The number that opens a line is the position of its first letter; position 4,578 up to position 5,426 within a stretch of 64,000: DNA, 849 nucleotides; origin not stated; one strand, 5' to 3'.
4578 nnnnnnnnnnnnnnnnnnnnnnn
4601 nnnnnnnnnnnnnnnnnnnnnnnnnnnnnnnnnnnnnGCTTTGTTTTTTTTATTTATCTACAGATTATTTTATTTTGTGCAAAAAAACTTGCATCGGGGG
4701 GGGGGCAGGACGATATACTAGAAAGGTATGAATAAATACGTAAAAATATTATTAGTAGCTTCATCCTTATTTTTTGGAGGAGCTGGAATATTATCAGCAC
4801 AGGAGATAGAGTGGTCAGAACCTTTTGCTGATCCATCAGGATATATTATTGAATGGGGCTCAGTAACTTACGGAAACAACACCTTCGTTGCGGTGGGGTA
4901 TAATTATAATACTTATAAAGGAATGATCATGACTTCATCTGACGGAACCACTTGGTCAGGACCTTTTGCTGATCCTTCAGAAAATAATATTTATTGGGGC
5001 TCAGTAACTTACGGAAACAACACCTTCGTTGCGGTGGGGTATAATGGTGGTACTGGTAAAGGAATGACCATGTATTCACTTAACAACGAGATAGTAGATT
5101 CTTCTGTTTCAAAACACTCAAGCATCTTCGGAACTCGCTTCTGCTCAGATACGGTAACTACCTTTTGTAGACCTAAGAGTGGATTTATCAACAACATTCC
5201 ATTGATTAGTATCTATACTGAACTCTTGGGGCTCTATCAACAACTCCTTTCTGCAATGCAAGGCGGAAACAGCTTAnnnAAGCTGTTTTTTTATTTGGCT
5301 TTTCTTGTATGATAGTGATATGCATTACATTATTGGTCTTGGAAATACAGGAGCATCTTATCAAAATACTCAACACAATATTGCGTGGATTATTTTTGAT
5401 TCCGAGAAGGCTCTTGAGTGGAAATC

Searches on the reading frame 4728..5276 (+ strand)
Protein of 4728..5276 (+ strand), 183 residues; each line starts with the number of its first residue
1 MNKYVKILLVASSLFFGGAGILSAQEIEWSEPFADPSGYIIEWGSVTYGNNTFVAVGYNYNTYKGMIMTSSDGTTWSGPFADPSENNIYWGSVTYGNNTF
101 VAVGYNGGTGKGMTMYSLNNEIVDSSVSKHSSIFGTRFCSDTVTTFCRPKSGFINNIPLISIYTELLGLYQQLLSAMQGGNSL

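Call 7: search_protein_families(library=pfam, proteins=[window:4728-5276:+], max_evalue=10)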
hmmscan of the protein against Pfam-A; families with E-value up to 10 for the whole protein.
window:4728-5276:+ (183 aa): 1 family
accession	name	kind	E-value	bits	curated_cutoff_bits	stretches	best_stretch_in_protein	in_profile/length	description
PF10379.14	nec1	-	0.11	12.4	27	1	37-82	41-85/184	Virulence protein nec1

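Call 8: search_protein_families(library=ncbifam, proteins=[window:4728-5276:+], max_evalue=10)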
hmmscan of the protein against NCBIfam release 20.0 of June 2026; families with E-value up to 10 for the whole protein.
window:4728-5276:+ (183 aa): 0 families
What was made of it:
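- On T9SS C-terminal domain: No Pfam or NCBIfam hit in the tail (calls 7, 8).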

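Call 40: find_encoding_contigs(protein=window:4728-5276:+, flank=3000, max_places=10)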
Protein window:4728-5276:+ (183 aa): no gene with exactly this product is on record in the collection.
